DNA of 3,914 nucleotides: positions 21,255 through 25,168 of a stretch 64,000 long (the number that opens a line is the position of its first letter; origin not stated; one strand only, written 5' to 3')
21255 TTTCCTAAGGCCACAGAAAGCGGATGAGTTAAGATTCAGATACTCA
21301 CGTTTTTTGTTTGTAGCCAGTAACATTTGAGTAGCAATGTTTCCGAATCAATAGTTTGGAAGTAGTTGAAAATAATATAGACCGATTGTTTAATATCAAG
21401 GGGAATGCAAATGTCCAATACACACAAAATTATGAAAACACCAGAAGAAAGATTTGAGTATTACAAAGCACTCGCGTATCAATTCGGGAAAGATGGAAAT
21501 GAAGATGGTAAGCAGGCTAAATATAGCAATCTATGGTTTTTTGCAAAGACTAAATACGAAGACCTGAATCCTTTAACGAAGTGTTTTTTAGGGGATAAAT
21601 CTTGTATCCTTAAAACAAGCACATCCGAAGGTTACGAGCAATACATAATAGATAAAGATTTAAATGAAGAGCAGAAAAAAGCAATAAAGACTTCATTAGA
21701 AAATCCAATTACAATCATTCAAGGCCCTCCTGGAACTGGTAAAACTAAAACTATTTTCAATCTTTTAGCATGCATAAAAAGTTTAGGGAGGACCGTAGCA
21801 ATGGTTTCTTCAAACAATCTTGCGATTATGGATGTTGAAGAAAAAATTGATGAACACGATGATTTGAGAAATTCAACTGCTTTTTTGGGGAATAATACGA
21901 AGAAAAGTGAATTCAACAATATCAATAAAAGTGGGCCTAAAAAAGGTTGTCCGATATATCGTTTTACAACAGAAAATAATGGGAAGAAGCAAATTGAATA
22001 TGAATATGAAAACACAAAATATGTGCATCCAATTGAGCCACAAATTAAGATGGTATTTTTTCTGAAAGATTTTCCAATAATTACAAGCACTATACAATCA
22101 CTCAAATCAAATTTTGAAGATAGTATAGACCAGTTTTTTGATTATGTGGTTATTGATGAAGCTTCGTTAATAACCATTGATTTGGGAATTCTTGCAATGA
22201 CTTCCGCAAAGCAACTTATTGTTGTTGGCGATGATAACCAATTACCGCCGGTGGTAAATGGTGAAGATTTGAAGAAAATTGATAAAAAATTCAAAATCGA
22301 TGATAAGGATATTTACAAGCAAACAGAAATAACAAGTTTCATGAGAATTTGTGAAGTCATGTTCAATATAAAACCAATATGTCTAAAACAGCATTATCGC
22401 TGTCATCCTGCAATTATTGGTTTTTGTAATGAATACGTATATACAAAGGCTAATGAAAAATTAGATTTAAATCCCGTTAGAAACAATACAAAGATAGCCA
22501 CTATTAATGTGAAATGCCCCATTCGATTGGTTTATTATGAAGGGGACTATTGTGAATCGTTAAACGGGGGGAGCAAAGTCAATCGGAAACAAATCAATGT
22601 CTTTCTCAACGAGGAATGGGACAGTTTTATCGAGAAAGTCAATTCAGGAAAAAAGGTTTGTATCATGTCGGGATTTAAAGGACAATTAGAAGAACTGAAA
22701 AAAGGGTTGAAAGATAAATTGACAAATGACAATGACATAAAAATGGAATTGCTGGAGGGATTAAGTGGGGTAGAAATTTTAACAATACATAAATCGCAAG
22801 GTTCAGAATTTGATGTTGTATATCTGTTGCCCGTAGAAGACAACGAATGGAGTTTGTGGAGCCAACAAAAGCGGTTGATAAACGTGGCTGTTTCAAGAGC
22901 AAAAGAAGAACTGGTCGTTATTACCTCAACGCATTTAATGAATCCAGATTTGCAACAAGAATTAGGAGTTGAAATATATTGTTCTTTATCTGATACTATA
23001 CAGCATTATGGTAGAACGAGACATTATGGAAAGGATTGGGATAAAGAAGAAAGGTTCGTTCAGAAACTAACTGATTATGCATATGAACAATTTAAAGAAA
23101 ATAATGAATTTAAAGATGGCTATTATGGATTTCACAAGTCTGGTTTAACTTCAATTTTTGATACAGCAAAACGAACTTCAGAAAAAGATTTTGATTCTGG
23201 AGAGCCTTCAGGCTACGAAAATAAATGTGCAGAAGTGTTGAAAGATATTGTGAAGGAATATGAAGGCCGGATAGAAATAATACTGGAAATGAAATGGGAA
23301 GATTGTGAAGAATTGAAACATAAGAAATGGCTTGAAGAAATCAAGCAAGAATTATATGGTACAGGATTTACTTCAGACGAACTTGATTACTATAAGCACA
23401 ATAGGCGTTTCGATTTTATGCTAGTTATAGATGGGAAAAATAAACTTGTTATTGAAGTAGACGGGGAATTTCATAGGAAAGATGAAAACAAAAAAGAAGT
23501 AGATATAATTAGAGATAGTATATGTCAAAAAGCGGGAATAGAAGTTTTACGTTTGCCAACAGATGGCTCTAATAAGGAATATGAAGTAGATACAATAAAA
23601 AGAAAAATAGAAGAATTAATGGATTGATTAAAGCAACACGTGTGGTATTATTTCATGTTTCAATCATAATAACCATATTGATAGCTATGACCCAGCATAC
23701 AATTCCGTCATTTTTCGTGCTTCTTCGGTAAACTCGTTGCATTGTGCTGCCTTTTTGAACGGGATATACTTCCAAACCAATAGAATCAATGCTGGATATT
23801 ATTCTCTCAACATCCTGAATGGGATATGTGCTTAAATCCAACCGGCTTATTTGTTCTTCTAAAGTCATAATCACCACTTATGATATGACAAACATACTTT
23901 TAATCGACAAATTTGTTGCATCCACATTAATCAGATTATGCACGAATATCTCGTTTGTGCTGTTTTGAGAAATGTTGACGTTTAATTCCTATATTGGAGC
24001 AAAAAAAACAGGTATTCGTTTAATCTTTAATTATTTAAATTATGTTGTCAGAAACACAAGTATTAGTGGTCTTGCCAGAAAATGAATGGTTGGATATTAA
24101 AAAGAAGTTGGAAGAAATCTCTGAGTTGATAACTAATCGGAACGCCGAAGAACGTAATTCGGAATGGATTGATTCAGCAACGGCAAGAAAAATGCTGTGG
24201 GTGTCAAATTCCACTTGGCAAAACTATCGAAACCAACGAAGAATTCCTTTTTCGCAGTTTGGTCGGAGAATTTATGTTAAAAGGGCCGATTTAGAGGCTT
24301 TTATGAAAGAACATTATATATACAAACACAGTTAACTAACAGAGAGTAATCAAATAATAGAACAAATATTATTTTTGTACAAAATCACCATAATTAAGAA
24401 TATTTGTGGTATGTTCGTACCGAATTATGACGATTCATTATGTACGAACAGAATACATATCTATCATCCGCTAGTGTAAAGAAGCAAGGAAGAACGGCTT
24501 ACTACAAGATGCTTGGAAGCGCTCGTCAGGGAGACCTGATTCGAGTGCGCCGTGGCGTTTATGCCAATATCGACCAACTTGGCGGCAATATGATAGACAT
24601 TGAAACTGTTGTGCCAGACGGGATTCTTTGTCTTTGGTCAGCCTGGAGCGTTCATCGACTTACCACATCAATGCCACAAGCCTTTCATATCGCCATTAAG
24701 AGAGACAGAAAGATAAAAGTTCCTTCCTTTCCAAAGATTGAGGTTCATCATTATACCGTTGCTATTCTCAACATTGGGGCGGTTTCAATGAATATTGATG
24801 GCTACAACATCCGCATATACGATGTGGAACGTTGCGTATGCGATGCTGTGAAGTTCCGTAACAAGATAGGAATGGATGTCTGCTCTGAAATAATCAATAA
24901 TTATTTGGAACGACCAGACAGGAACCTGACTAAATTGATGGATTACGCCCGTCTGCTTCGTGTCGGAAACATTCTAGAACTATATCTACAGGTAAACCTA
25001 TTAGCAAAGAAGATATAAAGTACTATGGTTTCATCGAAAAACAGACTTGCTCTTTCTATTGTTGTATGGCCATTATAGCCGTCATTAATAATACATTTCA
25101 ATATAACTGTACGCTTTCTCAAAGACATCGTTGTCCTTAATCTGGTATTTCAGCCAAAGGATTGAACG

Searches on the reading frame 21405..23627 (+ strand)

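Call 51: search_protein_families(library=pfam, proteins=[window:21405-23627:+], max_evalue=0.001)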
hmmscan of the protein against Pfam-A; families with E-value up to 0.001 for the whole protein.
window:21405-23627:+ (740 aa): 15 families
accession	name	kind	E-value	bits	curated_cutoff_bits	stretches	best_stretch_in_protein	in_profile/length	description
PF13087.12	AAA_12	-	2.8e-23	82.9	27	1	310-508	4-193/195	AAA domain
PF13086.12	AAA_11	-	4.7e-23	82.7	27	2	86-150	2-74/257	AAA domain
PF13245.12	AAA_19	-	5e-16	59.5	25.1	1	90-283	1-132/134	AAA domain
PF13604.12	AAA_30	-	3e-15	56.9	27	2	86-148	2-66/191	AAA domain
PF01443.25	Viral_helicase1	-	1.9e-12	47.9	21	1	446-507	168-228/228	Viral superfamily 1 RNA helicase core domain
PF13361.12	UvrD_C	-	9.8e-12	45.4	25.6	1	437-508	270-348/350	UvrD-like helicase C-terminal domain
PF13538.12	UvrD_C_2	-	7.6e-10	39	27.4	1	456-506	2-52/52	UvrD-like helicase C-terminal domain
PF09848.15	SLFN-g3_helicase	-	7.8e-09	35.7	24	1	102-357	3-187/354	Schlafen group 3, DNA/RNA helicase domain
PF10881.14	DUF2726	-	1.5e-08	34.9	24.7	1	666-737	56-125/126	Protein of unknown function (DUF2726)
PF04851.21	ResIII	-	3.9e-06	27.3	22.5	1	85-253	3-134/164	Type III restriction enzyme, res subunit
PF00270.35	DEAD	-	3.8e-05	23.9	26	0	88-189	2-102/167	DEAD/DEAH box helicase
PF00580.27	UvrD-helicase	-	6.6e-05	23.2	23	0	86-122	1-35/271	UvrD/REP helicase N-terminal domain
PF04480.18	DUF559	-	0.00021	21.6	20.6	1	677-725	51-96/109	Protein of unknown function (DUF559)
PF20720.3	nSTAND3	-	0.00053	20.2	27.2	0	90-150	7-63/155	Novel STAND NTPase 3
PF05970.20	PIF1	-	0.00064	19.8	25.9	0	86-149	2-71/223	PIF1-like helicase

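Call 59: search_protein_families(library=padloc, proteins=[window:21405-23627:+], max_evalue=0.001)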
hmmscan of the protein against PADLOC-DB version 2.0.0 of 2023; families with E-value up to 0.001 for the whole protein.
window:21405-23627:+ (740 aa): 28 families (the best 25 are shown)
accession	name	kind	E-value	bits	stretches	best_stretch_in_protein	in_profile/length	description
PDLC03924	MkoC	-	1e-39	134.5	2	223-517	638-952/1136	-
PDLC03920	MkoA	-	2.4e-35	120.2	1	82-514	613-1081/1112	-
PDLC03921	MkoA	-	2.9e-31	106.1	2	242-513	1294-1571/1607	-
PDLC05009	PDC-S37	-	4.9e-24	82.2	2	245-347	938-1036/1550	-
PDLC01734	typeIV_RecD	-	3.3e-19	66.6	3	65-141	317-395/763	RecD_0_IVD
PDLC05064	PDC-S68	-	6.3e-17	58.6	2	83-302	683-843/1273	-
PDLC05065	PDC-S68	-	7e-17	58.5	2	242-287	701-749/1221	-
PDLC05066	PDC-S68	-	4.3e-15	52.8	2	459-510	1001-1049/1202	-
PDLC00103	GajB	-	3.1e-13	47.5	1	424-514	487-583/612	UrvD helicase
PDLC02194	Hhe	-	1e-11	40.8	2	245-347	1381-1477/1911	-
PDLC00117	GajB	-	1.1e-11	42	1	451-509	510-576/604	UrvD helicase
PDLC03802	RTasHel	-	1.8e-11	41.6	1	436-511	587-655/675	DRT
PDLC01148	RecD_like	-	1.4e-10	38.2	1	84-140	312-368/719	RecD/Tra ATPase fused to N-terminal HHH domain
PDLC00123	GajB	-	3.7e-10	37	1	394-514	383-514/540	UrvD helicase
PDLC00144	GajB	-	4e-10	36.9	1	452-514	464-527/559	UrvD helicase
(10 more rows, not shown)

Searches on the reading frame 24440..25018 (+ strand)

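Call 51: search_protein_families(library=pfam, proteins=[window:24440-25018:+], max_evalue=0.001)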
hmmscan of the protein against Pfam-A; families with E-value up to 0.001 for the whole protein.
window:24440-25018:+ (192 aa): 0 families

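Call 59: search_protein_families(library=padloc, proteins=[window:24440-25018:+], max_evalue=0.001)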
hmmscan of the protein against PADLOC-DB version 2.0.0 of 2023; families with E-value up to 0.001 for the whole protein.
window:24440-25018:+ (192 aa): 20 families
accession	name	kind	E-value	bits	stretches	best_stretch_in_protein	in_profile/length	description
PDLC02225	AbiEi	-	2.4e-52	175.5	1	3-185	15-193/198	AbiEi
PDLC02245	AbiEi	-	4.3e-46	155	1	3-185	8-192/194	AbiEi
PDLC02265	AbiEi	-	1.2e-43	147.2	1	3-185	12-196/198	AbiEi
PDLC02263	AbiEi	-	8e-43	145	1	8-185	63-243/244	AbiEi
PDLC02275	AbiEi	-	5.3e-41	138.7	1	4-185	9-182/184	AbiEi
PDLC02283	AbiEi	-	7.1e-30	102.2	1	10-183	22-197/201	AbiEi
PDLC02248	AbiEi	-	1e-29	101.7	1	28-185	37-196/198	AbiEi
PDLC02239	AbiEi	-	5.7e-27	92.7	1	27-178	30-185/195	AbiEi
PDLC02238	AbiEi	-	2.9e-23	80.6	1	21-184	15-176/180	AbiEi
PDLC02254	AbiEi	-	5.4e-16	56.9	1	28-175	37-186/197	AbiEi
PDLC02267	AbiEi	-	8.9e-10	36.4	1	27-176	44-188/252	AbiEi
PDLC02262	AbiEi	-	2.5e-08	31.7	1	8-174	28-193/206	AbiEi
PDLC02249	AbiEi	-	2e-07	29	1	3-137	14-142/184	AbiEi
PDLC02271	AbiEi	-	1.6e-06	25.6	1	27-179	47-209/263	AbiEi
PDLC02270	AbiEi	-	4.5e-06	23.9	1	9-138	23-161/265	AbiEi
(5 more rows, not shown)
